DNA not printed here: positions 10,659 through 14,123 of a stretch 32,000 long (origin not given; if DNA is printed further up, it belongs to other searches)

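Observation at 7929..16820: Coupled methylase / DUF499-like ATPase / small ORF / SNF2 helicase-nuclease cassette: BREX-like parts without PglZ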

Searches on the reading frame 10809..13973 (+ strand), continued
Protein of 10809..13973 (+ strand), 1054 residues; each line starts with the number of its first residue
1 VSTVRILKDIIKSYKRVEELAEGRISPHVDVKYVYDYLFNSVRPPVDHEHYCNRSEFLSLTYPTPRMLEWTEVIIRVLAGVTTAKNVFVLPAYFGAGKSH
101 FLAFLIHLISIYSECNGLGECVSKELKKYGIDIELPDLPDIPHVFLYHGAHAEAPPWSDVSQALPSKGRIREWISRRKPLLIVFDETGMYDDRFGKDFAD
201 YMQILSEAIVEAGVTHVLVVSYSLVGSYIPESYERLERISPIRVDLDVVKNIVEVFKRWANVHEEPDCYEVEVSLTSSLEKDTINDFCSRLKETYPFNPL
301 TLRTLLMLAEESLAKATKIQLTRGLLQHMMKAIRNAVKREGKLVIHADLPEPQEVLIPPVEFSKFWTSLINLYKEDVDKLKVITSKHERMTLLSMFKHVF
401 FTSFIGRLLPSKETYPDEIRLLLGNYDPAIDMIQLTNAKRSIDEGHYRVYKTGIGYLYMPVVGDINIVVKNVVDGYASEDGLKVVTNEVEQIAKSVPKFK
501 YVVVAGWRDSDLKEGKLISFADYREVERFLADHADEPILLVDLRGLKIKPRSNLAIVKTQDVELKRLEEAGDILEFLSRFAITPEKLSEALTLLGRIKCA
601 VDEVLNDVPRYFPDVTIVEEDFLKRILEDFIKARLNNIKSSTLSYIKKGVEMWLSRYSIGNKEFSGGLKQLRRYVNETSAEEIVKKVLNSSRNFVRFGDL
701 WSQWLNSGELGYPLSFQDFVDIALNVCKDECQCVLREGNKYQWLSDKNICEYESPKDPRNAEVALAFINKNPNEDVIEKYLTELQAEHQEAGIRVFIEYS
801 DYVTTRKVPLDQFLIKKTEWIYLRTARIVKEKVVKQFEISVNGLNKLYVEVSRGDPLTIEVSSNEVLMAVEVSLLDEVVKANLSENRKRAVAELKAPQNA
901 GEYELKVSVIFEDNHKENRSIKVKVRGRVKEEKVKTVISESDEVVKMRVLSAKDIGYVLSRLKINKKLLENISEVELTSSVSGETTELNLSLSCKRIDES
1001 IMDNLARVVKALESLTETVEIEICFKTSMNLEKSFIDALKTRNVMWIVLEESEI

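Call 89: predict_structure(alignment_id=A1)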
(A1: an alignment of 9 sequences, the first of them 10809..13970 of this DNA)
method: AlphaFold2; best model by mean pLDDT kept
length: 1054 residues; sequences in the alignment: 9
mean_pLDDT: 82.1   pTM: 0.51
mean pLDDT of the five models: 82.1, 80.9, 79.3, 78.7, 77.5
residues with pLDDT >= 90: 278; 70-90: 626; 50-70: 130; < 50: 20
segments of 3 or more residues with pLDDT < 50: 1-3, 790-792, 831-837, 984-986
pLDDT, mean of each block of 10 residues (from residue 1): 65 87 85 94 91 89 88 94 86 69 94 95 94 93 93 88 91 93 92 92 95 92 70 90 81 82 78 83 91 91 85 61 76 91 92 74 68 87 86 94 77 79 90 85 77 72 68 86 91 81 83 76 86 88 81 84 78 84 86 94 86 56 65 84 91 86 82 83 84 87 72 83 87 85 81 85 87 88 70 69 77 81 81 45 67 82 79 81 83 82 82 73 71 84 89 84 84 83 53 76 71 65 87 86 86 58
secondary structure, 60 per line:
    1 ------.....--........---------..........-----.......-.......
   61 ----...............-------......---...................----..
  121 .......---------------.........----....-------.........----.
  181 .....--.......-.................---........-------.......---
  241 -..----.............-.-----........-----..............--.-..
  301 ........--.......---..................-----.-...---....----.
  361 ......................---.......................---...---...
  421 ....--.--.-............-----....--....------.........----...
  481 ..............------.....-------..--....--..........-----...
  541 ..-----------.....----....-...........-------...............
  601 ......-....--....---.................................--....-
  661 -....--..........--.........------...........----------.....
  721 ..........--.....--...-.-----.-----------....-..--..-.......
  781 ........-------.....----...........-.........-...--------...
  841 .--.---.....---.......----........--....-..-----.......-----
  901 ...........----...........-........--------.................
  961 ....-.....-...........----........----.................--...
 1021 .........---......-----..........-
elements in order (helices of 4 or more, strands of 3 or more residues): H7-10 H14-21 H31-40 H46-52 H54-60 H65-79 E87-92 H96-114 H119-127 E143-148 H156-159 H167-175 E180-185 H188-194 H196-212 E216-223 H231-237 H248-260 H268-275 H281-294 H299-308 H311-317 H321-338 H352-355 H360-382 H386-408 H418-424 H432-443 E449-452 E455-458 H465-473 H478-494 E501-505 E517-520 H523-532 E538-542 E554-558 H568-578 H587-606 H608-611 H614-617 H621-653 E656-659 E662-665 H668-677 H680-688 H697-705 H716-730 E733-737 E740-742 E762-765 H774-788 E796-800 E805-809 H810-815 H817-825 E827-829 E838-841 E848-852 E856-862 E867-874 E877-880 E889-895 E901-911 E916-926 E928-935 E944-951 H952-964 H966-970 E972-982 E987-994 H999-1015 E1018-1029 H1033-1038 E1044-1053

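Call 94: fold_search(model_id=the predicted structure, library=pdb)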
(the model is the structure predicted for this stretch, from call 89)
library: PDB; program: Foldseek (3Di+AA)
matches with E <= 10: 1882; with E <= 0.001: 53
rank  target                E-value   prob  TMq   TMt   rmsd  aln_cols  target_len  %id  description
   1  6e57_C                7.5e-05  0.95  0.06  0.13  20.4       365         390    9  Bacteroides ovatus mixed-linkage glucan utilization locus (MLGUL) SGBP-B in complex with mixed-linkage heptasaccharide (released 2019-05-29)
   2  6e57_A                8.7e-05  0.93  0.06  0.13  20.6       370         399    8  Bacteroides ovatus mixed-linkage glucan utilization locus (MLGUL) SGBP-B in complex with mixed-linkage heptasaccharide (released 2019-05-29)
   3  2blf_A                9.1e-05  1.00  0.08  0.20  10.5       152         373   11  Sulfite dehydrogenase from Starkeya Novella (released 2005-04-28)
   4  2ca3_A                1.2e-04  1.00  0.09  0.21  12.8       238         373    9  Sulfite dehydrogenase from Starkeya Novella r55m mutant (released 2007-02-20)
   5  3r18                  1.6e-04  1.00  0.08  0.20   6.3       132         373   19  Chicken sulfite oxidase double mutant with altered activity and substrate affinity (released 2012-02-08)
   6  2yn3_A                1.6e-04  1.00  0.09  0.28  13.9       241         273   11  Structural insight into the giant calcium-binding adhesin SiiE: implications for the adhesion of Salmonella enterica t (released 2013-04-03)
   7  8r09_B                1.7e-04  0.60  0.11  0.07  41.1      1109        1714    9  Cryo-EM structure of the cross-exon pre-B+5'ss+ATPgammaS complex (released 2024-05-22)
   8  2c9x_A                1.9e-04  1.00  0.08  0.20  10.4       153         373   11  Sulfite dehydrogenase from Starkeya Novella Y236F mutant (released 2006-08-16)
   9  9zdx_A                2.0e-04  1.00  0.25  0.44   8.6       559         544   12  Dimer of ATPase BrxC containing a Walker B mutation and bound to ATP from the Acinetobacter BREX system (released 2026-04-08)
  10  2ca4_A                2.1e-04  1.00  0.08  0.20   6.0       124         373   11  Sulfite dehydrogenase from Starkeya Novella mutant (released 2007-02-20)
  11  4pw3_B                2.4e-04  1.00  0.07  0.19   6.6       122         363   16  Crystal structure of the sulfite dehydrogenase SorT from Sinorhizobium meliloti (released 2015-06-03)
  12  9zll_A                2.5e-04  1.00  0.25  0.46   8.9       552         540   12  Complex of N-terminal BrxC walker B, BrxB, and N-termianl PglZ from the Acinetobacter BREX system (released 2026-04-08)
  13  6e57_D                2.5e-04  0.84  0.06  0.13  20.5       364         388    9  Bacteroides ovatus mixed-linkage glucan utilization locus (MLGUL) SGBP-B in complex with mixed-linkage heptasaccharide (released 2019-05-29)
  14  7akk_E                2.7e-04  0.99  0.07  0.14  23.4       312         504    9  Structure of a complement factor-receptor complex (released 2022-04-13)
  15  7t3i_F                2.7e-04  0.89  0.12  0.21  25.5       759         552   10  CryoEM structure of the Rix7 D2 Walker B mutant (released 2022-03-02)
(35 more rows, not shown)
